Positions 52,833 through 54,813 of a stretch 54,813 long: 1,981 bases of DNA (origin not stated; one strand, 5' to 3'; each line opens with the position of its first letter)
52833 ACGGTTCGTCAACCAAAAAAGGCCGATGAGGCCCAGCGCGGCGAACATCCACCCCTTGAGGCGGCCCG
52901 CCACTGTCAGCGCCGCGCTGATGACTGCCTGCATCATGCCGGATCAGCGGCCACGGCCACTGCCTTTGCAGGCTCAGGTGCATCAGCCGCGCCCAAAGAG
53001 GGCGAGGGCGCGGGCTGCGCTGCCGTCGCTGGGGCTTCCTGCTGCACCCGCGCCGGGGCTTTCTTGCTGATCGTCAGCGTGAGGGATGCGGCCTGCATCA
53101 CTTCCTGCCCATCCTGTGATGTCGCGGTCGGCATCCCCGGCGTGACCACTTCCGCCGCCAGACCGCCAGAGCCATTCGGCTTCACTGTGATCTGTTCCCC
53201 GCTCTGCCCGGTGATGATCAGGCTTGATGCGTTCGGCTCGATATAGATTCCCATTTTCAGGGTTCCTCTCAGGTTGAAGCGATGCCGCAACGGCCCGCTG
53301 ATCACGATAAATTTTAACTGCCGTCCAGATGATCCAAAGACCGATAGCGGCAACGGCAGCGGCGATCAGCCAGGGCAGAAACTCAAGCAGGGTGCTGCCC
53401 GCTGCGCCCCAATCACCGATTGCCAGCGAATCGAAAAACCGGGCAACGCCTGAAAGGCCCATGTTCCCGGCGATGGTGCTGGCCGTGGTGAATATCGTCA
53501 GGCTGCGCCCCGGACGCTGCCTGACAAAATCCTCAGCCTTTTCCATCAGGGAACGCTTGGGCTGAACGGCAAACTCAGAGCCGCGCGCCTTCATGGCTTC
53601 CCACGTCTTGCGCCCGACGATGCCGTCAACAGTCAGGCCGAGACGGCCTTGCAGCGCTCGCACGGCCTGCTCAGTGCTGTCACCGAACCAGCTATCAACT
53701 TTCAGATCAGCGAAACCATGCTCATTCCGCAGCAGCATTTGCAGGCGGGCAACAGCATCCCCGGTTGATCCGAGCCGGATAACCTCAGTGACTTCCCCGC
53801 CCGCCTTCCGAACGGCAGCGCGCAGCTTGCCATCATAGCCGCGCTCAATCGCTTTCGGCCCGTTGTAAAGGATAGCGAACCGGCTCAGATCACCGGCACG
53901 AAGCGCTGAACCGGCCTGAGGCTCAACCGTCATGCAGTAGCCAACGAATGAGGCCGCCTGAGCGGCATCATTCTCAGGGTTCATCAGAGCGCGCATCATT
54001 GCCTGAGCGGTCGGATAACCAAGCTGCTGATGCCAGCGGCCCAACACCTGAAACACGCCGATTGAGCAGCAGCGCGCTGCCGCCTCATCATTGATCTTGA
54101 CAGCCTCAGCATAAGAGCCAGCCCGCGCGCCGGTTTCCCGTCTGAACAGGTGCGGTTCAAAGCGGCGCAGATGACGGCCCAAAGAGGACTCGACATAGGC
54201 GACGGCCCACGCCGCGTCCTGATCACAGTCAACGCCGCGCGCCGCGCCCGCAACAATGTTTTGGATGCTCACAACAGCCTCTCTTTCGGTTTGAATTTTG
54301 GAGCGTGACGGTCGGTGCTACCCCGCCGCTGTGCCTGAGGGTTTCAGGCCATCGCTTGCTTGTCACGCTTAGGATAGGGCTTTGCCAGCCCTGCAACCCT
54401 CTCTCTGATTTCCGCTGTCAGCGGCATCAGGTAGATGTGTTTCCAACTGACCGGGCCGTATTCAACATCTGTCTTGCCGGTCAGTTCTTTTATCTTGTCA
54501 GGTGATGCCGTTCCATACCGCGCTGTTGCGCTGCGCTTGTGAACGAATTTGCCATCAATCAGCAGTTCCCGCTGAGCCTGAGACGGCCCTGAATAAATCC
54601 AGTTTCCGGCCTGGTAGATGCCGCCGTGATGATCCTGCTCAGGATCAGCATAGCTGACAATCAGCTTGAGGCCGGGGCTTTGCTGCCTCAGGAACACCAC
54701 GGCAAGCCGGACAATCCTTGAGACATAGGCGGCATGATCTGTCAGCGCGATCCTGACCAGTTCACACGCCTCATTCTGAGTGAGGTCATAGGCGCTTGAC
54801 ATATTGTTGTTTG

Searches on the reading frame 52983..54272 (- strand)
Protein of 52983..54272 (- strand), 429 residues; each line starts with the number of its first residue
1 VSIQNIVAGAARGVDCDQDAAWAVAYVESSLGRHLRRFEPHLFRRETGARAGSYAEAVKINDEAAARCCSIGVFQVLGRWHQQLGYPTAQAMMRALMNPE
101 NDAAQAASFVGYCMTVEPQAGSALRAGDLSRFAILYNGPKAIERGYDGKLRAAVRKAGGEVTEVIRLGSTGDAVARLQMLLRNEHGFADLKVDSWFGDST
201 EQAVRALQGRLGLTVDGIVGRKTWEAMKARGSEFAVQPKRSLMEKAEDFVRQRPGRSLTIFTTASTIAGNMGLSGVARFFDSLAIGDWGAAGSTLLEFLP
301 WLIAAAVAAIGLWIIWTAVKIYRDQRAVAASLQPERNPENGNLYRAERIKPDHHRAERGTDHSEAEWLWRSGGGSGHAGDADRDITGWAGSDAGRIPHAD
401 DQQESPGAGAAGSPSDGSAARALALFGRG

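Call 21: search_protein_families(library=pfam, proteins=[window:52983-54272:-], max_evalue=0.01)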
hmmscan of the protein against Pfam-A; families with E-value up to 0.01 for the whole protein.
window:52983-54272:- (429 aa): 3 families
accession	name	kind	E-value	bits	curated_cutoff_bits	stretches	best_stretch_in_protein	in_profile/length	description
PF11860.13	Muramidase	-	5.4e-21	76.1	22.3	1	54-156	74-173/175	N-acetylmuramidase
PF01471.23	PG_binding_1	-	1e-15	58.1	23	1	170-227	1-57/57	Putative peptidoglycan binding domain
PF09374.15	PG_binding_3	-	0.00012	22.6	24.6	1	203-233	2-37/76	Predicted Peptidoglycan domain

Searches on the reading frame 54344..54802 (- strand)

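Call 21: search_protein_families(library=pfam, proteins=[window:54344-54802:-], max_evalue=0.01)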
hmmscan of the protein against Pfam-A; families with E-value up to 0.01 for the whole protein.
window:54344-54802:- (152 aa): 1 family
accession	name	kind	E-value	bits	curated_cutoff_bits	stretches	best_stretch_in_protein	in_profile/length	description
PF25680.1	Mom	-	1.3e-26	94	27.1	1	6-145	62-202/202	Mom protein family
